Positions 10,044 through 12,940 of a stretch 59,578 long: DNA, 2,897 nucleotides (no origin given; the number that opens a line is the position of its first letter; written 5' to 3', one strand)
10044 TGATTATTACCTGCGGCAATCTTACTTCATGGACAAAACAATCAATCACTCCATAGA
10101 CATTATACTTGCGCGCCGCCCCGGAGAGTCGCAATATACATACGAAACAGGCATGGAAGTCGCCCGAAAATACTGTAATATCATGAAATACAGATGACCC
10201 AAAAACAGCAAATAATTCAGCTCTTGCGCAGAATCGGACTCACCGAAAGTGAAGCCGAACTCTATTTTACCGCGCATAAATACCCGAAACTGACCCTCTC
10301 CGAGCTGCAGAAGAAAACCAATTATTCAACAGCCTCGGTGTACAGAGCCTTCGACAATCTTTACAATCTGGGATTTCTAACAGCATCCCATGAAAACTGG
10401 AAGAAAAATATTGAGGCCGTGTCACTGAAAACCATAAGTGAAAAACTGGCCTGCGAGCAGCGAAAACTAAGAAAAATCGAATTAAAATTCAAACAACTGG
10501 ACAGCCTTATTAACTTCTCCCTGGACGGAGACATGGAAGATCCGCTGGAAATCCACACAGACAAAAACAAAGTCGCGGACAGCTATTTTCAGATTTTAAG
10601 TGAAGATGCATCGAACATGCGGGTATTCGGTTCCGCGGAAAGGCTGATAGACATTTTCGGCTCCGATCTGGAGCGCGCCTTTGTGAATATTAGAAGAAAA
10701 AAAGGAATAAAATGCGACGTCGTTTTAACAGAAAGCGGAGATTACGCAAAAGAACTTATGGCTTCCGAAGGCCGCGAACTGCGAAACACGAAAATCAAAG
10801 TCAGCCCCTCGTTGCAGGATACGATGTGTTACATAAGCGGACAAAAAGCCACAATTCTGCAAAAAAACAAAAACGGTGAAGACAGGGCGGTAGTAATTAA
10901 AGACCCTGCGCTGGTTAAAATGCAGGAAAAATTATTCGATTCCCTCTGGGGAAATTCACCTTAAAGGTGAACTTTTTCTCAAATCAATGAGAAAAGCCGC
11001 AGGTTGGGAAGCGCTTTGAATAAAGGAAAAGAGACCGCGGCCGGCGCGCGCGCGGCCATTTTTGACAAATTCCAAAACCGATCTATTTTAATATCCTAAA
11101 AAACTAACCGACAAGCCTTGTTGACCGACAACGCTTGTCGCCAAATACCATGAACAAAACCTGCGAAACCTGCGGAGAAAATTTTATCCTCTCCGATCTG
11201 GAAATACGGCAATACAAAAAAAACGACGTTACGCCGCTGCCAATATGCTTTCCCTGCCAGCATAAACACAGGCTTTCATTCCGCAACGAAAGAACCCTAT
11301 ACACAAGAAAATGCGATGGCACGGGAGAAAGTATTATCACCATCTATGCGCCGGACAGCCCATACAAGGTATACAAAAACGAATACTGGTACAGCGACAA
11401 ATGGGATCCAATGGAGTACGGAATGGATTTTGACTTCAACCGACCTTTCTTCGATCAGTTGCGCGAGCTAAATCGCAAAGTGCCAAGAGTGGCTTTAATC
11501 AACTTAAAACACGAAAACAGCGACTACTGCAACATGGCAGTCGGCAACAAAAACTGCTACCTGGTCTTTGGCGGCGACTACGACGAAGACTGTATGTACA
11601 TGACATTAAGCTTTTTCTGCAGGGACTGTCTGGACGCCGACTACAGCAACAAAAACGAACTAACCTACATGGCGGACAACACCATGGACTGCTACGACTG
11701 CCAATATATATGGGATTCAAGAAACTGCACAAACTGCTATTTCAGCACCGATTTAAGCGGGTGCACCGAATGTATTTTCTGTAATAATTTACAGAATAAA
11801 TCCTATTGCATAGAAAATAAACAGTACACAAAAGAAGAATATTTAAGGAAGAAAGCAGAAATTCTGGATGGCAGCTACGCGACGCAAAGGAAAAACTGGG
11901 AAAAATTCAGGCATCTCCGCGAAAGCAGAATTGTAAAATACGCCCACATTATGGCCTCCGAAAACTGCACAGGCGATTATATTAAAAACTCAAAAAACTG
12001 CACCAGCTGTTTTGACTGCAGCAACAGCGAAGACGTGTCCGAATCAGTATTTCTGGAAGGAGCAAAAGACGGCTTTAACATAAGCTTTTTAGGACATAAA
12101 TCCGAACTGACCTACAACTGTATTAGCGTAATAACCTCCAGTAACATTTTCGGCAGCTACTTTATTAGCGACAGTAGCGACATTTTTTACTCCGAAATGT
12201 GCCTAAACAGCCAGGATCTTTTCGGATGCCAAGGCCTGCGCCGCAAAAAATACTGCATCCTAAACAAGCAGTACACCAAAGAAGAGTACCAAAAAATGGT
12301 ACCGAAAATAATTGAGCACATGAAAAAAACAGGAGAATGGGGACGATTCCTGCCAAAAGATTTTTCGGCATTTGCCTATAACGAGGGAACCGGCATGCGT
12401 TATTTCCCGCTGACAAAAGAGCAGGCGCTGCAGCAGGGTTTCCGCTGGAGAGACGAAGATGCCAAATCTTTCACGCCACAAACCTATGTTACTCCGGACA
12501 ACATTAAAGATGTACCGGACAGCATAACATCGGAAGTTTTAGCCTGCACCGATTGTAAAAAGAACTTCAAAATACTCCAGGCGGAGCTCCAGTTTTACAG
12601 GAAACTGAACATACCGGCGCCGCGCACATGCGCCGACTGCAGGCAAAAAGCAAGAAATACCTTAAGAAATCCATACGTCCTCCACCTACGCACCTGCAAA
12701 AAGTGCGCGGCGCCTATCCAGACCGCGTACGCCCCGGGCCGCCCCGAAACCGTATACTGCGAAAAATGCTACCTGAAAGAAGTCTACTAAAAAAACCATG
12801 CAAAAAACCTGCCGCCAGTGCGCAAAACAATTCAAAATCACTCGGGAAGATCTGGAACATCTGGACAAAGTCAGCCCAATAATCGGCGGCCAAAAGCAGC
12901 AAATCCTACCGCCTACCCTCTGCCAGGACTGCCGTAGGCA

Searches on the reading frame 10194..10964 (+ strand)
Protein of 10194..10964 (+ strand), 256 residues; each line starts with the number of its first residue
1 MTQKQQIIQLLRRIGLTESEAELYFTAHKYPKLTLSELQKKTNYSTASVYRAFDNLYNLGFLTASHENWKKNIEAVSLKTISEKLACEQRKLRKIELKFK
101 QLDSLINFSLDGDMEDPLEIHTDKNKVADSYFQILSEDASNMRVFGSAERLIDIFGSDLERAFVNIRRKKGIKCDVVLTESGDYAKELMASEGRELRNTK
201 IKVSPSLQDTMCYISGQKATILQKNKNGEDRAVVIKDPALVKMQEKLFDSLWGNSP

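Call 19: search_protein_families(library=pfam, proteins=[window:10194-10964:+], max_evalue=0.001)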
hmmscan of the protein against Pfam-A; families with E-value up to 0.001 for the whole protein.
window:10194-10964:+ (256 aa): 1 family
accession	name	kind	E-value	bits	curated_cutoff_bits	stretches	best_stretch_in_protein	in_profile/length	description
PF01978.25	TrmB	-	3e-08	33.8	25.6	1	11-77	1-66/68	Sugar-specific transcriptional regulator TrmB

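Call 38: search_protein_families(library=padloc, proteins=[window:10194-10964:+], max_evalue=0.01)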
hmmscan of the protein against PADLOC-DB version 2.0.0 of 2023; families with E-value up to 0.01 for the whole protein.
window:10194-10964:+ (256 aa): 2 families
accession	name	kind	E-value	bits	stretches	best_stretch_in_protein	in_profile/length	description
PDLC01438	Csa3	-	0.0054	14.8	1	26-146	157-273/305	"CAS-I,CAS-II,CAS-III,CAS-IV,CAS-V,CAS-VI; associated_signaling"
PDLC01852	CARF3--CARF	-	0.0087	14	0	18-75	143-200/208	-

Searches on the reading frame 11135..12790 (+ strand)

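Call 4: search_protein_families(library=pfam, proteins=[window:11135-12790:+], max_evalue=1)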
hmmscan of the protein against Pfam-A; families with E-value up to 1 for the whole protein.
window:11135-12790:+ (551 aa): 4 families
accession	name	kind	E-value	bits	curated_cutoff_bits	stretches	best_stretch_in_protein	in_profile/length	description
PF13451.12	zf_Tbcl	-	0.00067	20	24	1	468-508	4-45/48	Probable treble clef domain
PF23477.1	zf_Tbcl_2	-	0.013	15.6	27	1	520-548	7-35/37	Probable treble clef zinc finger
PF09606.15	Med15_N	-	0.18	12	24.1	0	376-399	41-64/72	ARC105/Med15 mediator subunit N-terminal KIX domain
PF09851.14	SHOCT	-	0.74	10.1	27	0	232-244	16-28/28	Short C-terminal domain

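Call 5: search_protein_families(library=ncbifam, proteins=[window:11135-12790:+], max_evalue=1)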
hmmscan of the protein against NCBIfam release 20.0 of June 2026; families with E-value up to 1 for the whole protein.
window:11135-12790:+ (551 aa): 1 family
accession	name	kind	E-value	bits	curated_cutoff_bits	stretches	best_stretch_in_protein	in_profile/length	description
NF041070.1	carrier_LysW_Arch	domain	0.081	13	75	0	461-482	15-37/57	alpha-aminoadipate/glutamate carrier protein LysW/ArgW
